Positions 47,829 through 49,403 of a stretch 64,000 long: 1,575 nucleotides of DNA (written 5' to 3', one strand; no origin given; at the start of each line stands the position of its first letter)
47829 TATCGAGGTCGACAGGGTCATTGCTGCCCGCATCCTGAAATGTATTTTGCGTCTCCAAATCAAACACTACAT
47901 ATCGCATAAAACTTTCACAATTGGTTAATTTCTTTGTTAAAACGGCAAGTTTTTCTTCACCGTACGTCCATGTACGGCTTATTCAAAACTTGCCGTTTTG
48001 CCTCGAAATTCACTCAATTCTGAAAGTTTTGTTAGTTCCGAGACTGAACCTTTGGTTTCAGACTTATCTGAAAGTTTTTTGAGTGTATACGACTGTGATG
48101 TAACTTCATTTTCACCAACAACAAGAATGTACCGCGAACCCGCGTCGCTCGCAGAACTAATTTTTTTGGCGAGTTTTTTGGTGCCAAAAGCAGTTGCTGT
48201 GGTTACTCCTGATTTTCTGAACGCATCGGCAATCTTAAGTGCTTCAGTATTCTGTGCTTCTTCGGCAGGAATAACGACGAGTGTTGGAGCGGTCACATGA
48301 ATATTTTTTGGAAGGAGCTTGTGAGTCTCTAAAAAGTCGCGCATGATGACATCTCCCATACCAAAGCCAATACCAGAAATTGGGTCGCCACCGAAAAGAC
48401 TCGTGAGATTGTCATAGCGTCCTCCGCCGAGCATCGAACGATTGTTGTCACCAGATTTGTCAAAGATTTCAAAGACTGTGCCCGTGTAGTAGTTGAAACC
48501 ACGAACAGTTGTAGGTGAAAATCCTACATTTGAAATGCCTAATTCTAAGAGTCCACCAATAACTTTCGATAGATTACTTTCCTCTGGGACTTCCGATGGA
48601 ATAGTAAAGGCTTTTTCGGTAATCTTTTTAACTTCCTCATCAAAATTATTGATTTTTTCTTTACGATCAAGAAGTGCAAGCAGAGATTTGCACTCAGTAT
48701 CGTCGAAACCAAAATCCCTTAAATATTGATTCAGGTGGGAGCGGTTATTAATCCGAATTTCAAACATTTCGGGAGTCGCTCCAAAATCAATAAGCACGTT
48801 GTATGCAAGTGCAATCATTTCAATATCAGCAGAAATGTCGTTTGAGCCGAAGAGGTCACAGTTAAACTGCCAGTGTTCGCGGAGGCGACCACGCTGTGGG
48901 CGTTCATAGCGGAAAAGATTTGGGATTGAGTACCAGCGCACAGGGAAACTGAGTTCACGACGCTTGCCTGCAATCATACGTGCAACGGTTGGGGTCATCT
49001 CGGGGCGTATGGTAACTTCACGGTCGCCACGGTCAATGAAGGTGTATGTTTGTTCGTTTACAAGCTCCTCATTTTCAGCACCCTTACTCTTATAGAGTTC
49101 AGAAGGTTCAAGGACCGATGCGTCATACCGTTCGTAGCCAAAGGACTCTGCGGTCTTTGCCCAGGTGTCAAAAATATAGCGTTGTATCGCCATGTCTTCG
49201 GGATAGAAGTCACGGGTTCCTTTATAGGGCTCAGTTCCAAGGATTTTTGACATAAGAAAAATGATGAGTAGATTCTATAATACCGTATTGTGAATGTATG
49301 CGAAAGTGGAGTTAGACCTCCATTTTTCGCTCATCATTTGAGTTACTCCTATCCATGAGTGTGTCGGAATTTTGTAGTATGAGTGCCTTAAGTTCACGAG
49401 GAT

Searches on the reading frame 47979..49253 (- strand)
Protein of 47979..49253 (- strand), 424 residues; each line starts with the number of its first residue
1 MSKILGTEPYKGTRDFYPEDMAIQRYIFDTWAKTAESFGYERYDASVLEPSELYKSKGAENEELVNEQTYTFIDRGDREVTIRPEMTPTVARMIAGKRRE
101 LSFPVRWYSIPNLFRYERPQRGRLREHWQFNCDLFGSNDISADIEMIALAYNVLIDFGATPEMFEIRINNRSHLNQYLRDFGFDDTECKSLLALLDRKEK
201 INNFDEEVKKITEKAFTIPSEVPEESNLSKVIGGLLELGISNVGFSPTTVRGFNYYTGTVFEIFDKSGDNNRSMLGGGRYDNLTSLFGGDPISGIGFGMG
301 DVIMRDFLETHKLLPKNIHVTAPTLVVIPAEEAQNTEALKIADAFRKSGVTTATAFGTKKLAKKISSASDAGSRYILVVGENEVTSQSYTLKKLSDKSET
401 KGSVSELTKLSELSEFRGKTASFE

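Call 69: search_protein_families(library=pfam, proteins=[window:47979-49253:-], max_evalue=0.00001)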
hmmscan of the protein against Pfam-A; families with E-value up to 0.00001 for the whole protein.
window:47979-49253:- (424 aa): 3 families
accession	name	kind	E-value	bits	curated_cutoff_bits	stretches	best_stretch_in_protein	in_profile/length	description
PF13393.11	tRNA-synt_His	-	9.3e-38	130.6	25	2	12-200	1-182/308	Histidyl-tRNA synthetase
PF03129.25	HGTP_anticodon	-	9.4e-11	42.2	21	1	325-408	2-88/94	Anticodon binding domain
PF00587.30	tRNA-synt_2b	-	2.9e-10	40.9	29.3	1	70-267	1-124/179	tRNA synthetase class II core domain (G, H, P, S and T)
